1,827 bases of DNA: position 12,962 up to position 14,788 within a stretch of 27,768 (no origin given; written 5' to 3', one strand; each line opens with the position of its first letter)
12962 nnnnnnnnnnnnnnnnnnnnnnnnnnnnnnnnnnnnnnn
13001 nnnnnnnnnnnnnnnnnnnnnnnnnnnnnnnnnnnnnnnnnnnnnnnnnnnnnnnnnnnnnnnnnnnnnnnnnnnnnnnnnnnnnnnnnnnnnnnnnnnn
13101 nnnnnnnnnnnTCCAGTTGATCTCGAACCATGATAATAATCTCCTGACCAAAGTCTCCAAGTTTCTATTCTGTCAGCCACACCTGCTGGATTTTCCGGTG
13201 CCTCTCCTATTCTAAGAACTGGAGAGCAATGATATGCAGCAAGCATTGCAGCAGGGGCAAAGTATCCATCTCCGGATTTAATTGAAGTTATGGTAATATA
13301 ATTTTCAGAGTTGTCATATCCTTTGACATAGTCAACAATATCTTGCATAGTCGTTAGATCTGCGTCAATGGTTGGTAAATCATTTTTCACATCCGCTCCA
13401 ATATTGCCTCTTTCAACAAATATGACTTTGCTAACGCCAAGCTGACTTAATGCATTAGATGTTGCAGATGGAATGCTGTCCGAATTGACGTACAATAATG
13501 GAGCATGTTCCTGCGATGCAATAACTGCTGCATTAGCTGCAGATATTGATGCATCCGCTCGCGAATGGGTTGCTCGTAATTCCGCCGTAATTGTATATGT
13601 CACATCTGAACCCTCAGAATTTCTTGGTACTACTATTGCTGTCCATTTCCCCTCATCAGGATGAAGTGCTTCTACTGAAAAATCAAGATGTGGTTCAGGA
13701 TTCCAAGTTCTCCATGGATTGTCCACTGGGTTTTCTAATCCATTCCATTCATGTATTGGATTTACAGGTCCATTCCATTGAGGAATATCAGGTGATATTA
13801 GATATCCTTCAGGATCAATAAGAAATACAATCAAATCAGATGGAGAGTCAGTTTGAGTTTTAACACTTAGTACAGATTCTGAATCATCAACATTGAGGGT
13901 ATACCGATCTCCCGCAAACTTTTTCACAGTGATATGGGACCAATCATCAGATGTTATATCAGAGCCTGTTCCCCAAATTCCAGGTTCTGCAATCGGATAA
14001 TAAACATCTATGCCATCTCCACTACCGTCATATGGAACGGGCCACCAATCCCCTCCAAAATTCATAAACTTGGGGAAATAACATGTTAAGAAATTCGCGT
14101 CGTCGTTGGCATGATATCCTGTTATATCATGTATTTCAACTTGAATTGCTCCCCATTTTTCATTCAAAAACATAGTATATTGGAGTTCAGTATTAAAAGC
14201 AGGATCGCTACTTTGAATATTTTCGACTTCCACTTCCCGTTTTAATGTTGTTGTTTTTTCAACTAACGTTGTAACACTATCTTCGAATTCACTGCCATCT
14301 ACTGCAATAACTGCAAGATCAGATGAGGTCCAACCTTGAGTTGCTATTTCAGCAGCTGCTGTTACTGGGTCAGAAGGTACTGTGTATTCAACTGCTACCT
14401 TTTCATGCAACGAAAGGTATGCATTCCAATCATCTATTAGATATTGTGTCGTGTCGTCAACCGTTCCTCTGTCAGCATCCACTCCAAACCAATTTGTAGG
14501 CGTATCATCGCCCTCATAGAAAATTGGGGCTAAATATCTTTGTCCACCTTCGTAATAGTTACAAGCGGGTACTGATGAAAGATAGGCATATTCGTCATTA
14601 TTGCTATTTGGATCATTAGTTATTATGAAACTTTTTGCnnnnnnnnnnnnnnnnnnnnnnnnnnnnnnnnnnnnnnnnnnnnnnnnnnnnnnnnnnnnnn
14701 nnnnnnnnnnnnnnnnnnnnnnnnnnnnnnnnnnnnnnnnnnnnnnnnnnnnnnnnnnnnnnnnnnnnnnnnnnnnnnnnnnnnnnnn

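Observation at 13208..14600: CWB2-like cell-wall-binding repeats split by a ~240-aa insertion in an archaeal-type peptidase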

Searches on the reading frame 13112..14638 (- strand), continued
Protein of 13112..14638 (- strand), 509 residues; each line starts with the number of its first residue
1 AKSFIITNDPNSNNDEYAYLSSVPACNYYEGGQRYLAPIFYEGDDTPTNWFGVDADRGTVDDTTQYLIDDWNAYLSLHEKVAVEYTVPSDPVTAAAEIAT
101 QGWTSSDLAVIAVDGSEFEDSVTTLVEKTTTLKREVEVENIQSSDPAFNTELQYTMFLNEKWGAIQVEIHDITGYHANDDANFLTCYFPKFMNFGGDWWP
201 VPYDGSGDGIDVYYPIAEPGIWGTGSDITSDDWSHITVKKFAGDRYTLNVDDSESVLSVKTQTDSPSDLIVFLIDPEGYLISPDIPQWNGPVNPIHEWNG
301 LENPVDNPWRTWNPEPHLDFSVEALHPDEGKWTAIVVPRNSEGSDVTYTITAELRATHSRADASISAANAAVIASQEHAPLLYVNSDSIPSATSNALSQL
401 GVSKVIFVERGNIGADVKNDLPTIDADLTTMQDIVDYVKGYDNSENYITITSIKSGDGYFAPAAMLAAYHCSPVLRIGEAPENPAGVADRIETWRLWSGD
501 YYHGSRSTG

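Call 75: search_protein_families(library=pfam, proteins=[L056:2382-3632:-, L005:9365-10624:-, L030:8064-8570:-, L049:11685-12755:-, L032:4021-4800:-, L001:10509-13400:-, L027:1503-2018:-, L021:11709-12920:-, L024:1232-2302:-, L048:517-1224:+], max_evalue=0.001)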
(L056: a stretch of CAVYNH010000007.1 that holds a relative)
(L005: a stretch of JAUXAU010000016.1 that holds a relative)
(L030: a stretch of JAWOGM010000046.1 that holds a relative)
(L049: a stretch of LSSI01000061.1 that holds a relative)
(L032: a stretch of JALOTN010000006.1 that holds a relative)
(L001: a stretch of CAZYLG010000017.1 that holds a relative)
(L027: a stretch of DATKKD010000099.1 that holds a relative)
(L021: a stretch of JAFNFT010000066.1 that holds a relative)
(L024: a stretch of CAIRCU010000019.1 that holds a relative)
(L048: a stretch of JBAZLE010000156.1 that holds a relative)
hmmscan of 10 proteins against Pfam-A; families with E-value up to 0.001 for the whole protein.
L056:2382-3632:- (417 aa): 1 family
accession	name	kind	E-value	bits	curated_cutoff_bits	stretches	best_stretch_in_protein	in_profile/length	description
PF23435.1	DUF7121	-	5.8e-31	108.5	29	1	129-417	25-307/307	Family of unknown function (DUF7121)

L005:9365-10624:- (420 aa): 4 families
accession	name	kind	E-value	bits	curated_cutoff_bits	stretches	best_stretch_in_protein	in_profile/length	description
PF22691.2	Thiolase_C_1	-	1.8e-50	170.8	28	1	274-418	1-143/144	Thiolase C-terminal domain-like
PF00108.29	Thiolase_N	-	1.1e-27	97.6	26.4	1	36-257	1-259/260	Thiolase, N-terminal domain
PF02803.24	Thiolase_C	-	5e-11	42.7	27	1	294-402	24-114/123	Thiolase, C-terminal domain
PF00109.32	ketoacyl-synt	-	1.4e-05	25.3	20.8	1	100-161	155-216/252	Beta-ketoacyl synthase, N-terminal domain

L030:8064-8570:- (169 aa): 2 families
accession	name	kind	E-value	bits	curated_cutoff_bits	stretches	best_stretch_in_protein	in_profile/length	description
PF01796.24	OB_ChsH2_C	-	2e-23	82.5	27.1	1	85-147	3-65/65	ChsH2, C-terminal OB-fold domain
PF12172.15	zf-ChsH2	-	4.3e-07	30.1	23.2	1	43-75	1-33/37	ChsH2, rubredoxin-like zinc ribbon domain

L049:11685-12755:- (357 aa): 2 families
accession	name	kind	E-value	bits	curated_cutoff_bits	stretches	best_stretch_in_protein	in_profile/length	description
PF08541.16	ACP_syn_III_C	-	3.6e-09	37.1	26.6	1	228-308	1-81/90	3-Oxoacyl-[acyl-carrier-protein (ACP)] synthase III C terminal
PF08540.16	HMG_CoA_synt_C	-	7.6e-05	22.9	25.1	0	261-328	140-212/280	Hydroxymethylglutaryl-coenzyme A synthase C terminal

L032:4021-4800:- (260 aa): 1 family
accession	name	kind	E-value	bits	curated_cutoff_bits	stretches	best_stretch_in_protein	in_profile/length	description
PF07758.16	DUF1614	-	3.8e-28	99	23.9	1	99-246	32-171/171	Protein of unknown function (DUF1614)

L001:10509-13400:- (964 aa): 1 family
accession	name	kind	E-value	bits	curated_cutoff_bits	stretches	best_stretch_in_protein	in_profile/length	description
PF01364.23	Peptidase_C25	-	3.7e-46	158.5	23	1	207-631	2-374/374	Peptidase family C25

L027:1503-2018:- (172 aa): 2 families
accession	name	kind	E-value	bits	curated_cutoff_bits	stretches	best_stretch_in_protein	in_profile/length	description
PF01381.28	HTH_3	-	1e-10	41.9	23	1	95-143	4-52/55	Helix-turn-helix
PF24250.1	HVO_2718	-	2.5e-06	27.8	30.3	1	6-42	14-50/173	Transcription regulator HVO_2718-like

L021:11709-12920:- (404 aa): 2 families
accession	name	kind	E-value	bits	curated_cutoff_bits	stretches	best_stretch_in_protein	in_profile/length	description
PF23619.1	Ig_VWA7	-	3.6e-07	30.8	27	0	82-145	31-90/104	VWA7 Ig-like domain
PF07705.17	CARDB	-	7.8e-07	29.7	22.7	1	330-402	9-81/101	CARDB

L024:1232-2302:- (357 aa): 1 family
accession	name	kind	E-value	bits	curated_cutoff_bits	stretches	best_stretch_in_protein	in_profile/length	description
PF01300.24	Sua5_yciO_yrdC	-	1.4e-51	174.9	25.1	1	172-344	2-178/178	Telomere recombination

L048:517-1224:+ (236 aa): 0 families

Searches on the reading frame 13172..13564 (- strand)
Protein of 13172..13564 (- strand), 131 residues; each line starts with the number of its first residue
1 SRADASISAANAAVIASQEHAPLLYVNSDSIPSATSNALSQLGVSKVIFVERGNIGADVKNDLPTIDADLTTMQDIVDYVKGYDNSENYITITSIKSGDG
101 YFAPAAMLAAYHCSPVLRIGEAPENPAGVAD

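Call 13: search_protein_families(library=pfam, proteins=[window:13172-13564:-], max_evalue=10)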
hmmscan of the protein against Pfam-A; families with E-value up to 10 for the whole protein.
seq(131 aa): 1 family
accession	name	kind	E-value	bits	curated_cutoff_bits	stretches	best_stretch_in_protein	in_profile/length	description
PF04122.17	CW_binding_2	-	0.045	14.8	24.9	1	9-38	27-58/73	Cell wall binding domain 2 (CWB2)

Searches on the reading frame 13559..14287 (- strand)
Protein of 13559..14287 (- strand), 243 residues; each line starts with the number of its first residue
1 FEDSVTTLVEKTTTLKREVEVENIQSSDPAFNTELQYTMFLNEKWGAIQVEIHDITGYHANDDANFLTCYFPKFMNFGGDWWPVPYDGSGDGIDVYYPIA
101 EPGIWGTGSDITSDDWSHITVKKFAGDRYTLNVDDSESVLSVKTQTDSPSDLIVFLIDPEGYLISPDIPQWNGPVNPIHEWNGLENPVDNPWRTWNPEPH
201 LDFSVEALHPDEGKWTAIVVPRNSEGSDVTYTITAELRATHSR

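Call 13: search_protein_families(library=pfam, proteins=[window:13559-14287:-], max_evalue=10)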
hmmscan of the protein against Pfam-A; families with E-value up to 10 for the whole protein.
seq(243 aa): 1 family
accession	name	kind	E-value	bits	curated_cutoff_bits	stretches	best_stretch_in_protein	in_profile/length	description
PF23623.1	GBD_IRG7_N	-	0.11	13.2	27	1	125-175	11-60/95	IRG7 N-terminal galactose binding domain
